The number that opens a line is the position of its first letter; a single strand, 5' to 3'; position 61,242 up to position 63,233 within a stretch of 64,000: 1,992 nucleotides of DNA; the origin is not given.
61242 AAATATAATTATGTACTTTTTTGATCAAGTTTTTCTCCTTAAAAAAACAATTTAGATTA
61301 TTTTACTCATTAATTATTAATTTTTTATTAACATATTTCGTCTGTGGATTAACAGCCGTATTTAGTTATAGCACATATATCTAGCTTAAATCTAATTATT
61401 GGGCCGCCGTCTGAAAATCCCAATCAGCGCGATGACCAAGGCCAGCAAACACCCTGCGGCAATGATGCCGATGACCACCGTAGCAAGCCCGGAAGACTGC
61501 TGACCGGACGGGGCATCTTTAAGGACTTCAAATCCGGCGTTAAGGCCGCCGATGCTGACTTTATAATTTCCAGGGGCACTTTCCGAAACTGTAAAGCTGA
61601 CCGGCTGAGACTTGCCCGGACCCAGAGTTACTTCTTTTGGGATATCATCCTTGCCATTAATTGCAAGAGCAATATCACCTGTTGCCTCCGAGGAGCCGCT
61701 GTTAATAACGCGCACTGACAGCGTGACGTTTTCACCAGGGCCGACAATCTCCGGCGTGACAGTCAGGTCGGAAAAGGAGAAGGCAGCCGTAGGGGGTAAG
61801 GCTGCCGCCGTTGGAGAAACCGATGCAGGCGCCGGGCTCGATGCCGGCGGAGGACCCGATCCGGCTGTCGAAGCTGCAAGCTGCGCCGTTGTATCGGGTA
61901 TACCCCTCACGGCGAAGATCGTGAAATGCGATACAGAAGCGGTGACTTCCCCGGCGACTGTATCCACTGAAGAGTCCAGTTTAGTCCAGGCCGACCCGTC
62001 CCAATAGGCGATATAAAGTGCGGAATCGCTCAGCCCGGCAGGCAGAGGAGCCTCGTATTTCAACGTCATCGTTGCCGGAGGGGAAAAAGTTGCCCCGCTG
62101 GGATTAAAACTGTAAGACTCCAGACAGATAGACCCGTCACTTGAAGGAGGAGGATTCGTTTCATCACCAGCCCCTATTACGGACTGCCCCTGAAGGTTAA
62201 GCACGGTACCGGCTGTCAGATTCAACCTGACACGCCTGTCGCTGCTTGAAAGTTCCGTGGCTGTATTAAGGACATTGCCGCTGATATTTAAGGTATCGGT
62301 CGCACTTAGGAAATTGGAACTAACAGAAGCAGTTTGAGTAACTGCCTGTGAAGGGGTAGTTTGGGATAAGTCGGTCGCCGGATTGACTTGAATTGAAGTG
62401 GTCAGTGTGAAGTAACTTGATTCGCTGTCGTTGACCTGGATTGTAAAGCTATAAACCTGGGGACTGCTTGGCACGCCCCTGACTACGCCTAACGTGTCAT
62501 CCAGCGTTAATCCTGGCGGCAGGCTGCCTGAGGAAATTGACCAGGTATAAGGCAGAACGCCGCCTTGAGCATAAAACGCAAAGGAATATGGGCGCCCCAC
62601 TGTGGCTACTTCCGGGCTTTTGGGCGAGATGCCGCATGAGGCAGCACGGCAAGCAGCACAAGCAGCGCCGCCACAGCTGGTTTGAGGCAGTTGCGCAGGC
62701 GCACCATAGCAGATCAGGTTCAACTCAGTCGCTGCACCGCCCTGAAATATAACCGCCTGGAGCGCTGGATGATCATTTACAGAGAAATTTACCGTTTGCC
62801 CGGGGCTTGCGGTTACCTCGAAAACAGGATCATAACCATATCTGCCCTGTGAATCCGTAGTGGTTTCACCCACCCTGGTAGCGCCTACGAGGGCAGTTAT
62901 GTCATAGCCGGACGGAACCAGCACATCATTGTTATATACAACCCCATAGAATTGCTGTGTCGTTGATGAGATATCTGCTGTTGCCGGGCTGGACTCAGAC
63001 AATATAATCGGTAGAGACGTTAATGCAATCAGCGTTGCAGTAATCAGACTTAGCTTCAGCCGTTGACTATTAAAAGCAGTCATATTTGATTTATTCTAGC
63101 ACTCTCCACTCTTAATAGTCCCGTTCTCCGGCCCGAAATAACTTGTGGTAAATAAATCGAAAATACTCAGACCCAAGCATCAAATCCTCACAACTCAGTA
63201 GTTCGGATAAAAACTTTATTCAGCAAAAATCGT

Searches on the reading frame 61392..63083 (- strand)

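Call 44: search_protein_families(library=pfam, proteins=[window:61392-63083:-], max_evalue=0.001)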
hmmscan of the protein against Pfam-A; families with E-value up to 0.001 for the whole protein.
window:61392-63083:- (563 aa): 2 families
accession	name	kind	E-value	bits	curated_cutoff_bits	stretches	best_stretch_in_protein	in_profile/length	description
PF05345.18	He_PIG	-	1.6e-12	48.2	24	1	155-233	8-95/96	Putative Ig domain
PF07705.17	CARDB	-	0.0004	21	22.7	0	439-510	3-80/101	CARDB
